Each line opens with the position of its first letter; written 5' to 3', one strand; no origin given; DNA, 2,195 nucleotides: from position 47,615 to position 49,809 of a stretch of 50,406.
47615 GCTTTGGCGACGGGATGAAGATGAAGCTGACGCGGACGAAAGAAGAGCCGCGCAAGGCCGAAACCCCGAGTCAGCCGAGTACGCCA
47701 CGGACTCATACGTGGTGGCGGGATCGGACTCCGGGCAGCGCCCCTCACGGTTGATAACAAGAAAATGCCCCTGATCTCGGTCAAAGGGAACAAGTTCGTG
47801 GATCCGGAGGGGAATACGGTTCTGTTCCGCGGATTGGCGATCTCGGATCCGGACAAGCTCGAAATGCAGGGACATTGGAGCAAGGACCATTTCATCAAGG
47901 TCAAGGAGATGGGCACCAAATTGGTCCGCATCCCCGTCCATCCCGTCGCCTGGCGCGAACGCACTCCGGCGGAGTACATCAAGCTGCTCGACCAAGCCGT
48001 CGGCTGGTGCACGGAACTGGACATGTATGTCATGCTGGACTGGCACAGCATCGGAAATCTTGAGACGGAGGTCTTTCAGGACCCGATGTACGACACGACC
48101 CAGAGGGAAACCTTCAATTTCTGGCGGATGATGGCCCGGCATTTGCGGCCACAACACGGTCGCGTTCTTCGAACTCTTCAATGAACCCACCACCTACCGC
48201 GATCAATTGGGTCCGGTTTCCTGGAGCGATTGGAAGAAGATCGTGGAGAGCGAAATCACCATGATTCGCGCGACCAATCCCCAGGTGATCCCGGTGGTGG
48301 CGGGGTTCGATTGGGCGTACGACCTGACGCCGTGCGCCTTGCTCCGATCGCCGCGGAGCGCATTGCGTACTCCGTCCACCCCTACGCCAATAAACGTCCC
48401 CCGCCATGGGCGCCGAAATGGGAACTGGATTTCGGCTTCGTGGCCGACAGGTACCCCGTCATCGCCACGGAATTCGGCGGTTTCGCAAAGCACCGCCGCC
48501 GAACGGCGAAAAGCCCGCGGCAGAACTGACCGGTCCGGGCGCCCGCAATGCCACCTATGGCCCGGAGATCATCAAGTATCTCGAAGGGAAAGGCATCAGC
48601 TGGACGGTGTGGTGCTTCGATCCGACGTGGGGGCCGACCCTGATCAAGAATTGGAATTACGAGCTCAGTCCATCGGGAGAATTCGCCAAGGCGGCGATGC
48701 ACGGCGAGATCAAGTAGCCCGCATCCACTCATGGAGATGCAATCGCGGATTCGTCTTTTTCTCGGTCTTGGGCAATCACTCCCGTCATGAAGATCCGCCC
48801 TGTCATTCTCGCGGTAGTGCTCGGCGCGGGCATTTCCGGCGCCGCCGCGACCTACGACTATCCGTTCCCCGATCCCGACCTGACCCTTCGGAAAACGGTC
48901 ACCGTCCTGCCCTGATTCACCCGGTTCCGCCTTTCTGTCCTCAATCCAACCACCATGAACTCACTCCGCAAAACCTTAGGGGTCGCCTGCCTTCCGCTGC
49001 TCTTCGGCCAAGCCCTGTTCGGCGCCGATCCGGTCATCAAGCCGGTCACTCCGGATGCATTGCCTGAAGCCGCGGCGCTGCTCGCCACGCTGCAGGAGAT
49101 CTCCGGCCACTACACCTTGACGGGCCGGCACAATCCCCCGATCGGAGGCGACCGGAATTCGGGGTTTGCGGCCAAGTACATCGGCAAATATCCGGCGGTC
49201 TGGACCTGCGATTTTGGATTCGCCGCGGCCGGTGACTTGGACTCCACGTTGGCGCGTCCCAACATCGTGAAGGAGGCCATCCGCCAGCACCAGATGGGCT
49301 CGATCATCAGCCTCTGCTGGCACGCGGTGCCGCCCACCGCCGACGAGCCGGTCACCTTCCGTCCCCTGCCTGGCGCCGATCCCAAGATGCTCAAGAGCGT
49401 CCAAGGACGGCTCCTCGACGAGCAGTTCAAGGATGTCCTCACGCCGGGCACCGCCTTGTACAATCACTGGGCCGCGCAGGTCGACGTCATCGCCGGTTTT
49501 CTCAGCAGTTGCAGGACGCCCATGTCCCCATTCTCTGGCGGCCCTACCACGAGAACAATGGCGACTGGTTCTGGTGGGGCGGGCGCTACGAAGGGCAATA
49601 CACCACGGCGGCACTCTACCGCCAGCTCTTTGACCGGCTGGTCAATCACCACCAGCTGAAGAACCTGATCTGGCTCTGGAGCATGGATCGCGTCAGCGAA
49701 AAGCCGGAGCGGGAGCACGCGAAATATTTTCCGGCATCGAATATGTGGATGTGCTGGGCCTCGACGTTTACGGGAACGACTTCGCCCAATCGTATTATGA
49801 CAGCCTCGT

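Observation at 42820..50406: ~7.6-kb near-spacerless palindrome mirroring a GH26/GH5 glycan-degradation locus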

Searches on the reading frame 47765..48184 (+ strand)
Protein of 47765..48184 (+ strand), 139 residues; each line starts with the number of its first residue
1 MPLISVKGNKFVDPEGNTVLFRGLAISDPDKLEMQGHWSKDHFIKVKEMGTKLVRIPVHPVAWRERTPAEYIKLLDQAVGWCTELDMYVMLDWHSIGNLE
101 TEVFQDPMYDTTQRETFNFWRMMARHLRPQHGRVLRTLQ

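Call 6: search_protein_families(library=pfam, proteins=[window:47765-48184:+], max_evalue=0.01)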
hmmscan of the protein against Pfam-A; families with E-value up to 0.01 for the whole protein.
window:47765-48184:+ (139 aa): 1 family
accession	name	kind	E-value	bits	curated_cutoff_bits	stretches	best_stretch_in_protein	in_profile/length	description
PF00150.24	Cellulase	-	2.9e-12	47.1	23.5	1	15-134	4-122/272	Cellulase (glycosyl hydrolase family 5)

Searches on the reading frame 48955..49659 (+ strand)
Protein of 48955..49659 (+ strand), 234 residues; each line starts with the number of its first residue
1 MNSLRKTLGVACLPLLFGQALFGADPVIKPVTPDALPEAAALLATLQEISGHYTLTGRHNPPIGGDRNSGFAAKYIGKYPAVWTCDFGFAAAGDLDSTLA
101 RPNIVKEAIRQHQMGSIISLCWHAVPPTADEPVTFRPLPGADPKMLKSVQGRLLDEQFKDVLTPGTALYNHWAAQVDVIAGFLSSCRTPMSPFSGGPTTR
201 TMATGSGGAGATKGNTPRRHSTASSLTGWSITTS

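Call 6: search_protein_families(library=pfam, proteins=[window:48955-49659:+], max_evalue=0.01)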
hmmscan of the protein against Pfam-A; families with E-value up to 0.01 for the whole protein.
window:48955-49659:+ (234 aa): 1 family
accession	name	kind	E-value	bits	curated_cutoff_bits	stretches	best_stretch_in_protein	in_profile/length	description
PF02156.21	Glyco_hydro_26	-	0.00012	22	20.2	1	31-130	1-104/311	Glycosyl hydrolase family 26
